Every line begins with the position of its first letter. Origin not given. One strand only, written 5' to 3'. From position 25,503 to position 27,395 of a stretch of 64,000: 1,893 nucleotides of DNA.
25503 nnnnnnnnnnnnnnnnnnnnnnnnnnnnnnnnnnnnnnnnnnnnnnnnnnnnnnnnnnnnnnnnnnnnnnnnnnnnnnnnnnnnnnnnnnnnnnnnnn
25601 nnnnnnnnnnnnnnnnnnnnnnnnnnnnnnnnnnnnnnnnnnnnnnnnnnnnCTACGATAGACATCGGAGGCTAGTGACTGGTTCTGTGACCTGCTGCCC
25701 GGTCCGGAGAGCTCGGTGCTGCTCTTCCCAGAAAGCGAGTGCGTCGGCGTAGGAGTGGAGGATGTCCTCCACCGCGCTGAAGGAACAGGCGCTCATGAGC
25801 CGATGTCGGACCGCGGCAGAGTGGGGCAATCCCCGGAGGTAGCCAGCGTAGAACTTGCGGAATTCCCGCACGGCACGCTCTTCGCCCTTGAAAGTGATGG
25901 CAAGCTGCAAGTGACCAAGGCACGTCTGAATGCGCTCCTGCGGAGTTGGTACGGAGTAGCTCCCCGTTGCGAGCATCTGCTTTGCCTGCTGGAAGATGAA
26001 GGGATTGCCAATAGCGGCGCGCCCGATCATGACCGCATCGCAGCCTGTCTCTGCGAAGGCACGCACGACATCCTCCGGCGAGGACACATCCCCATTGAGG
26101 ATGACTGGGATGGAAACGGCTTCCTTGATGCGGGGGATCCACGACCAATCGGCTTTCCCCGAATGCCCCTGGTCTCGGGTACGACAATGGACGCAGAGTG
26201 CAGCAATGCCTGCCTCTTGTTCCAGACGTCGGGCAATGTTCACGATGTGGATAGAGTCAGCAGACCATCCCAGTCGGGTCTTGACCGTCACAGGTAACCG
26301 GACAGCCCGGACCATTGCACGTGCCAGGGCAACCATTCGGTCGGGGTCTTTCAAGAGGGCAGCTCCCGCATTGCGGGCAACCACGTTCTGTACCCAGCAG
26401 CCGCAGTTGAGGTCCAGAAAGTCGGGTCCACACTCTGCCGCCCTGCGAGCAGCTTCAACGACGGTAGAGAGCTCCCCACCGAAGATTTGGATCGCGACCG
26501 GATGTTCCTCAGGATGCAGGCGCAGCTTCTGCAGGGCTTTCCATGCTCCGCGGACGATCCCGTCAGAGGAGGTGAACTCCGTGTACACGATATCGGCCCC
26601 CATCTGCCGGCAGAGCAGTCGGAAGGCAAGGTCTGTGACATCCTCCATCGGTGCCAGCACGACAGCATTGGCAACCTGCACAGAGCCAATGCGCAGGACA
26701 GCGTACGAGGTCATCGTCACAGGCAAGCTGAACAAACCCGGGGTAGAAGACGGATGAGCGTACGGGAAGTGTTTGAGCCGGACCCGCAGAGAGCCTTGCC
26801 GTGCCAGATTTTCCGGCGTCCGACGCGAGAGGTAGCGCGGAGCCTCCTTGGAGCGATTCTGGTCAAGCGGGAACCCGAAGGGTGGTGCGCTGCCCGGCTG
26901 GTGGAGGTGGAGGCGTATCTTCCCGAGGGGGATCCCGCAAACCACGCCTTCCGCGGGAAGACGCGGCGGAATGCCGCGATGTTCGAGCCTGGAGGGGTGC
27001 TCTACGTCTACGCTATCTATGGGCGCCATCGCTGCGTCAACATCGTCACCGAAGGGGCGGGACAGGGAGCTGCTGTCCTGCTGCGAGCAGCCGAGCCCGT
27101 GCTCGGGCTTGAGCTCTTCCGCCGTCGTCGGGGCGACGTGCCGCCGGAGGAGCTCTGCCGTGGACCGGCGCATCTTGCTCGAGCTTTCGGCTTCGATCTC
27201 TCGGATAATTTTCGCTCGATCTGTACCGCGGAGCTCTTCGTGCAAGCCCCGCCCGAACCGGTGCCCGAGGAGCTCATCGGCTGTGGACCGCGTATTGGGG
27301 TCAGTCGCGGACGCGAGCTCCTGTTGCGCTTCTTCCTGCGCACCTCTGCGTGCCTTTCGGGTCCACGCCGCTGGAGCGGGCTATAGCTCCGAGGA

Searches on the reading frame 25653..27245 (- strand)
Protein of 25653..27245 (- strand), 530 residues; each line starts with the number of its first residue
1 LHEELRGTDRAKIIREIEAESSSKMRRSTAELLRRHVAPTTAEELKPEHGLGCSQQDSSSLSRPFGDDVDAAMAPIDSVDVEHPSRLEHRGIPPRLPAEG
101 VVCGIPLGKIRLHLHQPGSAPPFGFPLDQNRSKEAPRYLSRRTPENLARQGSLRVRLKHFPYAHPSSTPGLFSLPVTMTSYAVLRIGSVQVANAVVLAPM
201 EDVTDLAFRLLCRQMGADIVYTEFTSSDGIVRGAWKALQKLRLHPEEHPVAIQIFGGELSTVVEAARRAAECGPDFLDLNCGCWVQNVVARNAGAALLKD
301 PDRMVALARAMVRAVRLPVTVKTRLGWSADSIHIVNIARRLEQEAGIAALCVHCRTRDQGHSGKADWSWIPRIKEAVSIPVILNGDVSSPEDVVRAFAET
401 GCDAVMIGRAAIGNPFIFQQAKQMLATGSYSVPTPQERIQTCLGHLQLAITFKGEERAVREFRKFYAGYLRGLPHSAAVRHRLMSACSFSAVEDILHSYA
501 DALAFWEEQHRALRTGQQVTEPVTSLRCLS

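Call 7: search_protein_families(library=pfam, proteins=[window:25653-27245:-])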
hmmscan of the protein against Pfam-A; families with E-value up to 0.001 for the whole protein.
window:25653-27245:- (530 aa): 5 families
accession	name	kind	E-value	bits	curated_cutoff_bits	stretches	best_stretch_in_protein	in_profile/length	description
PF01207.24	Dus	-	4.2e-81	272.9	20.4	1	197-486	2-292/311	Dihydrouridine synthase (Dus)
PF00977.27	His_biosynth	-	1.3e-05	25.2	23.6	1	325-410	138-221/228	Histidine biosynthesis protein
PF01070.24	FMN_dh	-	0.00016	21.3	24.9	1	367-412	260-306/350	FMN-dependent dehydrogenase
PF05690.20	ThiG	-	0.00031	20.6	23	1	337-410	136-206/247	Thiazole biosynthesis protein ThiG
PF00724.26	Oxidored_FMN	-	0.00098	18.9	27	0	355-426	269-340/342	NADH:flavin oxidoreductase / NADH oxidase family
